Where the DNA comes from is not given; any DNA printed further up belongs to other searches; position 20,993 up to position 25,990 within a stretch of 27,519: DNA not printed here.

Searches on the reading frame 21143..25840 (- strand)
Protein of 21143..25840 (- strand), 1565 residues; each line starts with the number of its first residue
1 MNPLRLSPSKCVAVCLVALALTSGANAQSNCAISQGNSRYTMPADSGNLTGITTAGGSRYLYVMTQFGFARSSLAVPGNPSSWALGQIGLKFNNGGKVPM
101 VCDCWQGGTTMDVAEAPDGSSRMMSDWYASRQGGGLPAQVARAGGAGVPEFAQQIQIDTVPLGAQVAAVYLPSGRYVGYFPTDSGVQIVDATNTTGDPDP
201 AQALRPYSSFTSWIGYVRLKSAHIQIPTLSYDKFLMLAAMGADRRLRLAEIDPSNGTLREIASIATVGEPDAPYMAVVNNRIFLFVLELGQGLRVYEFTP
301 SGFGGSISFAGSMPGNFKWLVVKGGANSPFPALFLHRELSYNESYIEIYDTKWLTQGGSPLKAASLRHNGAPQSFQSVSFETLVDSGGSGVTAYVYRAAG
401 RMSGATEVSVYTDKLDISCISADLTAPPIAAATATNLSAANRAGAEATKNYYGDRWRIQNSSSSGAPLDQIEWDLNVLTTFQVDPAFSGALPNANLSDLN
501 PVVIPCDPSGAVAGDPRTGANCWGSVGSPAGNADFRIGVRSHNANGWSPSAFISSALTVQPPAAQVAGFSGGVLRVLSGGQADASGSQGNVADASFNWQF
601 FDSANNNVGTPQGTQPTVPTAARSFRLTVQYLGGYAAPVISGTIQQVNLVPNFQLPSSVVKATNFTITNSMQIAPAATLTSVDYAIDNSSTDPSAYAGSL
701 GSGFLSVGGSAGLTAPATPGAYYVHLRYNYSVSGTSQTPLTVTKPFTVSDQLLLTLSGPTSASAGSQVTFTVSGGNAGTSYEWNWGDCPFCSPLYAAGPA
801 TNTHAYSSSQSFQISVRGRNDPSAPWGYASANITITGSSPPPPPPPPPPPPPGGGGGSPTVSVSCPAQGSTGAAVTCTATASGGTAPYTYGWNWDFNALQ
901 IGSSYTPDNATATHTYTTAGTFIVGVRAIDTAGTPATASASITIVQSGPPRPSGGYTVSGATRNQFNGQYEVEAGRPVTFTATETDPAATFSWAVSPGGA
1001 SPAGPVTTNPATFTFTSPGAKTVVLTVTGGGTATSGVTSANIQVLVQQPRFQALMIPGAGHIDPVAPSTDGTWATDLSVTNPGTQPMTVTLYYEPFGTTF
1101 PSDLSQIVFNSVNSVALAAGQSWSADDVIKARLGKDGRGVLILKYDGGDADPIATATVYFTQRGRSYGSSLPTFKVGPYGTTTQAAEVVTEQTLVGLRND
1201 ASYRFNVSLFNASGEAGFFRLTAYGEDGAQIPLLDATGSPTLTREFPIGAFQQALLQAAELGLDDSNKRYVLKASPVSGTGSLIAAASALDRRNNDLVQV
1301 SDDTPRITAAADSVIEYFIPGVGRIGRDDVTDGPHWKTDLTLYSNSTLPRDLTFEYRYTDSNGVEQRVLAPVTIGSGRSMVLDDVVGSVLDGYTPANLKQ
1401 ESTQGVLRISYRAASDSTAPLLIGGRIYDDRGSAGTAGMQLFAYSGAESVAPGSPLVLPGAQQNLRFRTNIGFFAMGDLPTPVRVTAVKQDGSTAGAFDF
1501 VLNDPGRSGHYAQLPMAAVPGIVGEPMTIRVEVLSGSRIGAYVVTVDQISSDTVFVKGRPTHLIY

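Call 6: search_protein_families(library=pfam, proteins=[window:21143-25840:-], max_evalue=0.01)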
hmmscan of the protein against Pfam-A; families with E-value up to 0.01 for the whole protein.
window:21143-25840:- (1565 aa): 3 families
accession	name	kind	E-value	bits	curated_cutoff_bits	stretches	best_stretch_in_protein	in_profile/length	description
PF00801.26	PKD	-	2.3e-15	56.8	23.5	3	861-934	4-71/80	PKD domain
PF18911.6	PKD_4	-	1.5e-11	44.6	27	2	859-943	4-84/85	PKD domain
PF13573.12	SprB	-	0.0062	16.6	28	1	878-893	18-33/37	SprB repeat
